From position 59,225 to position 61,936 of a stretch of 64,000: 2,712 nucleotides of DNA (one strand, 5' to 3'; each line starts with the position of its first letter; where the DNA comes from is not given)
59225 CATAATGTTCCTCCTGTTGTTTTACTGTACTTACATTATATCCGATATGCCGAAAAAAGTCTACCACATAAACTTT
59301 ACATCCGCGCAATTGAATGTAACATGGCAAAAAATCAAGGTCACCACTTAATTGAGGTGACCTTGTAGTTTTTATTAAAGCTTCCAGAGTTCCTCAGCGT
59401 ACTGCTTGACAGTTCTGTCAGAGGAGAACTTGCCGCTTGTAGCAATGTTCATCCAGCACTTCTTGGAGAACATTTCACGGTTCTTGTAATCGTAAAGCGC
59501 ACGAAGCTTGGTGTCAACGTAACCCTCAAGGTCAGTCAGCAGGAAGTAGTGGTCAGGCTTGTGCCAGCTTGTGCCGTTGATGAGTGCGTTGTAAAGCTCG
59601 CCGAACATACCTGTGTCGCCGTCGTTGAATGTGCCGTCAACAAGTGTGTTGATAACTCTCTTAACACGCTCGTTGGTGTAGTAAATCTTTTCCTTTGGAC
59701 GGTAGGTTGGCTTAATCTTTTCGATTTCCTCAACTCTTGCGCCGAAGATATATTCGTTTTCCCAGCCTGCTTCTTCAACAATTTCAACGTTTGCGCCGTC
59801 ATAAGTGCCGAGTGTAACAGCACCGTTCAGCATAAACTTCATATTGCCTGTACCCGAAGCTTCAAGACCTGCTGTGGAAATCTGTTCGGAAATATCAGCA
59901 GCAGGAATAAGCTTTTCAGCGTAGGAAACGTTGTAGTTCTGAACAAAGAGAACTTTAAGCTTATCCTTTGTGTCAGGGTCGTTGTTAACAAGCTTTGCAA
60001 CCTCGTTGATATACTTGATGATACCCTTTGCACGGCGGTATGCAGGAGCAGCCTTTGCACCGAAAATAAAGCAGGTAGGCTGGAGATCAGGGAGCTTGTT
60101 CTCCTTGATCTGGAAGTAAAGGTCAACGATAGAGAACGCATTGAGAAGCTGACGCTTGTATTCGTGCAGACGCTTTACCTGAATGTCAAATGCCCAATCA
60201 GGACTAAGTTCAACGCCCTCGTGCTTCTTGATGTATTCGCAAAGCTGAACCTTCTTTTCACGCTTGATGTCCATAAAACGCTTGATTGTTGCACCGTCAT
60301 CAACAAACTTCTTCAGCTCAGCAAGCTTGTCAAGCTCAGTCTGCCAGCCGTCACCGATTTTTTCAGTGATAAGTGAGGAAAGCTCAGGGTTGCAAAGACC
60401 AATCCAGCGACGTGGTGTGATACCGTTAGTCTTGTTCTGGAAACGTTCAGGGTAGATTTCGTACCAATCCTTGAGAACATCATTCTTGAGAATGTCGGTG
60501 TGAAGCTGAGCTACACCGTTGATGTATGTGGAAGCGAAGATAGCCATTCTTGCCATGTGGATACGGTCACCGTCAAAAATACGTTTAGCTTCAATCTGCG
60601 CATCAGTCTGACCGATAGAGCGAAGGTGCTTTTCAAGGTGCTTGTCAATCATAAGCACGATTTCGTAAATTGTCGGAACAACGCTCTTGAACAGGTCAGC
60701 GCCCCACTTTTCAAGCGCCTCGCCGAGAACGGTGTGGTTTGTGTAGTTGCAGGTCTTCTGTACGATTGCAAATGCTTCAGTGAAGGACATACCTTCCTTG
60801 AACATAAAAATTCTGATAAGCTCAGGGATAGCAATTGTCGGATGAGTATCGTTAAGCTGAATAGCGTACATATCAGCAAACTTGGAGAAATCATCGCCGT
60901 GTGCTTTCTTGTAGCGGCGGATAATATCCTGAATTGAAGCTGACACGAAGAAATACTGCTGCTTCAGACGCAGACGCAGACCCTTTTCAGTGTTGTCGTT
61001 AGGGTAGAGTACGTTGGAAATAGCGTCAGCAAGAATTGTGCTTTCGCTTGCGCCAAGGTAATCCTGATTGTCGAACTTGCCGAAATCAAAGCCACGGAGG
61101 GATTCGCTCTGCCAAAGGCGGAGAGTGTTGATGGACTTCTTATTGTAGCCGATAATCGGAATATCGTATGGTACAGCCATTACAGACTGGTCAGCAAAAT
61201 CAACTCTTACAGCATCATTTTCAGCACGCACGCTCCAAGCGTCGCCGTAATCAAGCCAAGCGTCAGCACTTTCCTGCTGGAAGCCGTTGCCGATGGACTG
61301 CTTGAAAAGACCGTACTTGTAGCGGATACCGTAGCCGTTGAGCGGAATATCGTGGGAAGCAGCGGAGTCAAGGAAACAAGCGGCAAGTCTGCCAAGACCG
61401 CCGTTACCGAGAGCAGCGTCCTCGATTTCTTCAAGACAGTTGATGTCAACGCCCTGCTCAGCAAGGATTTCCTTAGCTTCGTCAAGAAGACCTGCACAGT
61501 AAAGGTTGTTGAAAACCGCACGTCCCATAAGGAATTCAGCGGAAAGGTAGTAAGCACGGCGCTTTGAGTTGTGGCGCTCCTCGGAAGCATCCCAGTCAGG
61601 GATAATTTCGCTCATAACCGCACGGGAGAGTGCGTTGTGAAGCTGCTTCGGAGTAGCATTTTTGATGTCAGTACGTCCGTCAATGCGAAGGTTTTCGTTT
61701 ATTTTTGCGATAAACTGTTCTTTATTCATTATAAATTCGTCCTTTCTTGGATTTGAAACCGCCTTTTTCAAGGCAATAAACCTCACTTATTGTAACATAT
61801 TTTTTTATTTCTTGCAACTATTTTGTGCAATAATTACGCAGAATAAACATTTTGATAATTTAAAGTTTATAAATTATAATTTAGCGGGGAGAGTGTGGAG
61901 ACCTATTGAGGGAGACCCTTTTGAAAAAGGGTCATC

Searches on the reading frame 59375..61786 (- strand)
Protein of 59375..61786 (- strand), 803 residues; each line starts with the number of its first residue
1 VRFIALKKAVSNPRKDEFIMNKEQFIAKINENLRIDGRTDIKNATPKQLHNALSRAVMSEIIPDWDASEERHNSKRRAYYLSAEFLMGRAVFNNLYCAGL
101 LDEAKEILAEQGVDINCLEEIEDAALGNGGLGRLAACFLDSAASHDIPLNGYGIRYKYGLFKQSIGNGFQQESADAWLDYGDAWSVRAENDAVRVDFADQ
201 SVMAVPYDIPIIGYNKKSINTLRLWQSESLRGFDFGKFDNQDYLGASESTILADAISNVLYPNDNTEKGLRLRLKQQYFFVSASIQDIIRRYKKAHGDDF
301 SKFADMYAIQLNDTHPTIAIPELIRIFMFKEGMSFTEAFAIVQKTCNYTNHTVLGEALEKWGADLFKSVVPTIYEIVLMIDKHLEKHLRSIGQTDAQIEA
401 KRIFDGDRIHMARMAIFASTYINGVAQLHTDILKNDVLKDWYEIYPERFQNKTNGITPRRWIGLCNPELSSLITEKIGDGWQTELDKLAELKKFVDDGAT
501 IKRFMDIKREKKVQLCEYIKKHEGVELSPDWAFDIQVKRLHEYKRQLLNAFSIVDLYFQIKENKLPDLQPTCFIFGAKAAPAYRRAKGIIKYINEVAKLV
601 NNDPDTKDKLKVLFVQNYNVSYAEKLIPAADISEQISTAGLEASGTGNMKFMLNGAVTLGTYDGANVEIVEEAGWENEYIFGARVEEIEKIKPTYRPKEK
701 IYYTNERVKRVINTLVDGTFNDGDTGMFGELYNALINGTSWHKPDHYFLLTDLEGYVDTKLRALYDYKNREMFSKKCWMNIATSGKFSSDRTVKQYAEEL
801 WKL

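Call 89: search_protein_families(library=pfam, proteins=[window:59375-61786:-], max_evalue=0.00001)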
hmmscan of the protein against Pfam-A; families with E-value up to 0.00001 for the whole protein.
window:59375-61786:- (803 aa): 1 family
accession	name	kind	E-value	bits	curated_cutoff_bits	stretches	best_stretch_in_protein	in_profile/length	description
PF00343.26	Phosphorylase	-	5.2e-290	964.2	27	1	108-803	1-713/713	Carbohydrate phosphorylase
